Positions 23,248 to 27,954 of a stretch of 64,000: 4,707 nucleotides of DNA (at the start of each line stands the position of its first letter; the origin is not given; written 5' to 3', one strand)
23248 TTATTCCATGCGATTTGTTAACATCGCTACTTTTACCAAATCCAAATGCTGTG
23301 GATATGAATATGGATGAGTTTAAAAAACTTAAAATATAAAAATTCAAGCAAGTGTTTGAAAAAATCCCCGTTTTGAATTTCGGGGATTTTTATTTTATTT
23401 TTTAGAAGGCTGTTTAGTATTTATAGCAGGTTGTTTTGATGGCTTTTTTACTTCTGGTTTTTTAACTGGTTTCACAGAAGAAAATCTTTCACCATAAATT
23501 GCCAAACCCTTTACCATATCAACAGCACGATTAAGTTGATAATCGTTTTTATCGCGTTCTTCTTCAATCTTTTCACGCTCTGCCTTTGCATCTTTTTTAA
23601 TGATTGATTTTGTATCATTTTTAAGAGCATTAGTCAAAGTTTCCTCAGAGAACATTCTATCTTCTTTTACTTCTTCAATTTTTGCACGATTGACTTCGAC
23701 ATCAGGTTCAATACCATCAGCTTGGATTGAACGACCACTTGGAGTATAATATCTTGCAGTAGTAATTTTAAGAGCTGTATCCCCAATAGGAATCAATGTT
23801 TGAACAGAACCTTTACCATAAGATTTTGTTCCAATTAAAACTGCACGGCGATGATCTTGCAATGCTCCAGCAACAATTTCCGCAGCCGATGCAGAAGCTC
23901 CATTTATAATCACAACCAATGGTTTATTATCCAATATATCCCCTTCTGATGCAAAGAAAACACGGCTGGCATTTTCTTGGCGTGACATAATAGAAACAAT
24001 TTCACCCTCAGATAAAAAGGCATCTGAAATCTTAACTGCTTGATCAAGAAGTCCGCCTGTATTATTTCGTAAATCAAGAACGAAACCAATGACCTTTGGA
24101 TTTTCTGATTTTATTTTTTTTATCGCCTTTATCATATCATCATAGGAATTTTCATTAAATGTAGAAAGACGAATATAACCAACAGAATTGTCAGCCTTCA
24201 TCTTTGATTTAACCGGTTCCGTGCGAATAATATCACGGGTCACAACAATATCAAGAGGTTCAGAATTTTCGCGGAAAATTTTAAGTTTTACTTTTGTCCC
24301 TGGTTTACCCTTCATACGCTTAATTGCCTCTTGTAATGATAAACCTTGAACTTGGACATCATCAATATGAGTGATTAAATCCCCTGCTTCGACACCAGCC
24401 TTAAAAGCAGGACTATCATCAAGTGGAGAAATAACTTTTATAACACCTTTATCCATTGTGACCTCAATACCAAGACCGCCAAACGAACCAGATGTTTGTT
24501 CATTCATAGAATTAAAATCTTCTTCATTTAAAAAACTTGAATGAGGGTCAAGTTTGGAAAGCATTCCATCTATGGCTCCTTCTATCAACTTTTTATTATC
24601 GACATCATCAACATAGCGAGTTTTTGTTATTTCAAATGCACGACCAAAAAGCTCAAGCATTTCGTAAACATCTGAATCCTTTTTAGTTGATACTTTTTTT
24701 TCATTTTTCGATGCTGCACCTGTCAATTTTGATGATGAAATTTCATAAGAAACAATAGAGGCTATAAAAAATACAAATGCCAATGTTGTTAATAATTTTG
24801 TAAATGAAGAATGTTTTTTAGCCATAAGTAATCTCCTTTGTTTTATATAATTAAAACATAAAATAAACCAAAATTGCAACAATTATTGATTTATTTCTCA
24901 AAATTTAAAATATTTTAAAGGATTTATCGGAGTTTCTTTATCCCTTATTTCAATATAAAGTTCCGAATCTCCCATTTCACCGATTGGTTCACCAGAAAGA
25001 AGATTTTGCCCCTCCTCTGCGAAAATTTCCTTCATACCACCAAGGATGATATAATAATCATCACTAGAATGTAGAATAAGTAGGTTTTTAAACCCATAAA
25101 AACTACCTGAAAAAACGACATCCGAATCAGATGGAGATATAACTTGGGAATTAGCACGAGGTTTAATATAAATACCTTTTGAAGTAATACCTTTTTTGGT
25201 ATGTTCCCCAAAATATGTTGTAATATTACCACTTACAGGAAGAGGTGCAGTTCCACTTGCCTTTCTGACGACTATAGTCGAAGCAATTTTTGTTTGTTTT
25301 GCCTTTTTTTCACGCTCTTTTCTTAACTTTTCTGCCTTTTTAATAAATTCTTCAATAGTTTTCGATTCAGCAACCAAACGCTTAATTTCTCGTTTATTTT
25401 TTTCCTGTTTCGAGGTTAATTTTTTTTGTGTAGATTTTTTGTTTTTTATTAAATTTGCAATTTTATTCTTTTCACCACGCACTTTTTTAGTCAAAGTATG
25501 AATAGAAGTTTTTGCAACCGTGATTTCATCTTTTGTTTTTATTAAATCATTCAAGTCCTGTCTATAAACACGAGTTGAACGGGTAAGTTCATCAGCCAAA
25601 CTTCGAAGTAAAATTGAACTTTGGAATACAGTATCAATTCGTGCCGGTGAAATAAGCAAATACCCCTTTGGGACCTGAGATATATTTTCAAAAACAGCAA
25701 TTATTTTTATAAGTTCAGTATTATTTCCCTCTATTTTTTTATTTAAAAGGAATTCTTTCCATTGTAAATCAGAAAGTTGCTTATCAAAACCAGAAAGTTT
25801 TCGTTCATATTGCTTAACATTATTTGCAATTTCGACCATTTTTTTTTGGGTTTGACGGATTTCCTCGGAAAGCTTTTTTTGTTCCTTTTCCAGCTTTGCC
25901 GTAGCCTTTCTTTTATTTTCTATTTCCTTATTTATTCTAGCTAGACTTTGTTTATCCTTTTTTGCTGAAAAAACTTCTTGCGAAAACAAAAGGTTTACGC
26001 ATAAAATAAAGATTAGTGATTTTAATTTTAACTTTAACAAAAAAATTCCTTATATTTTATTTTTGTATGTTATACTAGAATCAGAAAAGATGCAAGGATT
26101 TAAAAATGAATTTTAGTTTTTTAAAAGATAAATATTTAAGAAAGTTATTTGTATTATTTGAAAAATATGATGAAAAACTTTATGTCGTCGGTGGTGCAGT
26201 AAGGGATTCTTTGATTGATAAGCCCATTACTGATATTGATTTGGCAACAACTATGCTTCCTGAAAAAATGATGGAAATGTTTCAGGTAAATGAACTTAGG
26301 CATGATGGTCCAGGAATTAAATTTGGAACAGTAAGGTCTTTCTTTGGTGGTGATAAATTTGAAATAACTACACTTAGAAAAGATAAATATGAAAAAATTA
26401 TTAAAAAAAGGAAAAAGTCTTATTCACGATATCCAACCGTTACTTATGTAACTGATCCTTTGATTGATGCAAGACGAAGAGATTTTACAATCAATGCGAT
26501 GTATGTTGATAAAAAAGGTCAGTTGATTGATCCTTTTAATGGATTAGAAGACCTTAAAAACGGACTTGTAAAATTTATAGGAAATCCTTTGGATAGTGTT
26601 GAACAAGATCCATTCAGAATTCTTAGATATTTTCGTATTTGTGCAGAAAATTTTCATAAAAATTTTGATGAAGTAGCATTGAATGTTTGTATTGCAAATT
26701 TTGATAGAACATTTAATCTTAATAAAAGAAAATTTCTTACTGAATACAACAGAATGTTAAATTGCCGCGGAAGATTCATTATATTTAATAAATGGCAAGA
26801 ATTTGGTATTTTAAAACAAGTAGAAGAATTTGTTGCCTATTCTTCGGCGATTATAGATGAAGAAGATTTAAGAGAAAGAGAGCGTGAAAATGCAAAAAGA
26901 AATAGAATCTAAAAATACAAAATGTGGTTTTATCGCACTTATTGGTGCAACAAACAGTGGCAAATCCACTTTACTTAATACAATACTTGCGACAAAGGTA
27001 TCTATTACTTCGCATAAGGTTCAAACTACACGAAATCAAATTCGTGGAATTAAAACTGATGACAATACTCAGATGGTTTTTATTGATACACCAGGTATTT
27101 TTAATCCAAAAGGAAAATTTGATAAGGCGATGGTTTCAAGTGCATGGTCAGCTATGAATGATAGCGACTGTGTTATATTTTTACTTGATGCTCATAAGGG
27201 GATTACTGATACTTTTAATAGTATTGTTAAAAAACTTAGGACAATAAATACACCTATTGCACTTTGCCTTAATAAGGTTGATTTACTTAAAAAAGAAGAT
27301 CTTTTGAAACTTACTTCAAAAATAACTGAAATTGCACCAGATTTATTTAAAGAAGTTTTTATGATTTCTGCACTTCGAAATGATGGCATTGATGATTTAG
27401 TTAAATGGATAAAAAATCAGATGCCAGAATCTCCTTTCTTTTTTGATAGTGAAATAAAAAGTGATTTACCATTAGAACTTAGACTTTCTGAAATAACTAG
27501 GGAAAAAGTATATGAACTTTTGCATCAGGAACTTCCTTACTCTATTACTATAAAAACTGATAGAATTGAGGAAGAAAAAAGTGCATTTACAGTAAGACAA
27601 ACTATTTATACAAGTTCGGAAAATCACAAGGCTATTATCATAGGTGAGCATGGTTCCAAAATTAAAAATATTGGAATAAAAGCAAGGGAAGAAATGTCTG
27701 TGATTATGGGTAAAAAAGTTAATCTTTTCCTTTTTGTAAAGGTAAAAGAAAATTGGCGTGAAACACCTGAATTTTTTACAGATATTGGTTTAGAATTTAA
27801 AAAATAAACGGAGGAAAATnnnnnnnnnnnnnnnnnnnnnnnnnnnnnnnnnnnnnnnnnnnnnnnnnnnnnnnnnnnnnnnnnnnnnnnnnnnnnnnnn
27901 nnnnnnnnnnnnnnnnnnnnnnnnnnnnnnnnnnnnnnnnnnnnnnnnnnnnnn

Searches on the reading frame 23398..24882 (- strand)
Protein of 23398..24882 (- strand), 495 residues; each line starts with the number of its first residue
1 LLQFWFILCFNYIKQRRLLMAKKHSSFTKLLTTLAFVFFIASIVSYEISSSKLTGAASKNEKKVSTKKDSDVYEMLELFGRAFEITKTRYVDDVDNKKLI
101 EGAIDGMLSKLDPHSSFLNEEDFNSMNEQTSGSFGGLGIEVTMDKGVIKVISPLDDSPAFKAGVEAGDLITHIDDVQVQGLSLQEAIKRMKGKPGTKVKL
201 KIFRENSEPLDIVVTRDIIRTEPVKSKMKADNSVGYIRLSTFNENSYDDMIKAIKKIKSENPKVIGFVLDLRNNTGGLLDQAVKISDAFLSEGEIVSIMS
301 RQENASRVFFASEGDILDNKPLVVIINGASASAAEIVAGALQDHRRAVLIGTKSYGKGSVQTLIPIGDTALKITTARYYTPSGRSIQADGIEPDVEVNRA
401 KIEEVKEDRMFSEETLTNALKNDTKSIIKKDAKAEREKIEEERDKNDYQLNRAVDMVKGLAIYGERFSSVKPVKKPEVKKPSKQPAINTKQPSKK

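Call 33: search_protein_families(library=pfam, proteins=[window:23398-24882:-], max_evalue=0.001)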
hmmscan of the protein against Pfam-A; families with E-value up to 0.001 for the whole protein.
window:23398-24882:- (495 aa): 5 families
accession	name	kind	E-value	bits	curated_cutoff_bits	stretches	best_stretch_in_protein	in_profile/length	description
PF03572.23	Peptidase_S41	-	1.2e-54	184.8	24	1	234-397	2-165/165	Peptidase family S41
PF13180.12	PDZ_2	-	1.6e-14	54.4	27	1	135-207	1-72/80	PDZ domain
PF22694.1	CtpB_N-like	-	1.3e-13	51.6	27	1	58-121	20-84/85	Activating protease CtpB N-terminal domain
PF17820.7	PDZ_6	-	5.9e-10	39.2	27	1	154-202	6-52/54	PDZ domain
PF00595.29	PDZ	-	5.4e-09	36.7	23.2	1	135-202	10-80/81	PDZ domain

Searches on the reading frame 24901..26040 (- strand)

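Call 33: search_protein_families(library=pfam, proteins=[window:24901-26040:-], max_evalue=0.001)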
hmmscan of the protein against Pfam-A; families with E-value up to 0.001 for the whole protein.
window:24901-26040:- (380 aa): 1 family
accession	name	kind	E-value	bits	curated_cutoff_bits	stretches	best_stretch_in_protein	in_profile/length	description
PF01551.29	Peptidase_M23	-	1.1e-12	48.4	28.7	1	287-374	3-96/96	Peptidase family M23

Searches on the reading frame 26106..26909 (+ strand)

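Call 33: search_protein_families(library=pfam, proteins=[window:26106-26909:+], max_evalue=0.001)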
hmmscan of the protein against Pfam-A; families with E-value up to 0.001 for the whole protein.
window:26106-26909:+ (268 aa): 1 family
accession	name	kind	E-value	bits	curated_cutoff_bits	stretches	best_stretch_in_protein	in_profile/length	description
PF01743.26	PolyA_pol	-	7.2e-32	110.8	23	1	25-155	1-125/126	Poly A polymerase head domain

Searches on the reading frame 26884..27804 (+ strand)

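Call 33: search_protein_families(library=pfam, proteins=[window:26884-27804:+], max_evalue=0.001)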
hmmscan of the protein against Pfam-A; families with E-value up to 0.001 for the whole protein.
window:26884-27804:+ (307 aa): 11 families
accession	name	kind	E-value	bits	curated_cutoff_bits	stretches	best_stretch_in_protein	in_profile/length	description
PF01926.29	MMR_HSR1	-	3e-23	82.5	21.9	1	17-131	2-113/113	50S ribosome-binding GTPase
PF00009.33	GTP_EFTU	-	5.9e-16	59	26.5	1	17-181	6-187/188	Elongation factor Tu GTP binding domain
PF07650.23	KH_2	-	2.5e-15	56.5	22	1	216-292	1-78/78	KH domain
PF02421.24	FeoB_N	-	3.8e-14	52.9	27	1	17-174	3-154/156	Ferrous iron transport protein B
PF10662.15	PduV-EutP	-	2.4e-09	37.6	21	1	17-177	4-142/143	Ethanolamine utilisation - propanediol utilisation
PF03193.22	RsgA_GTPase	-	7.2e-09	36.1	30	0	8-72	101-168/174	RsgA GTPase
PF00350.29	Dynamin_N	-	1e-08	35.8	27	1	17-51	1-34/168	Dynamin family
PF04548.22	AIG1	-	3.3e-08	33.5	27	1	17-120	3-109/212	AIG1 family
PF02492.25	cobW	-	7e-06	26.2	20.7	1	53-151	74-173/180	CobW/HypB/UreG, nucleotide-binding domain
PF00503.26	G-alpha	-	4.5e-05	23.2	48.8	0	110-154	238-279/333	G-protein alpha subunit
PF00025.27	Arf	-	0.00038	20.4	22.3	0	13-179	13-173/174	ADP-ribosylation factor family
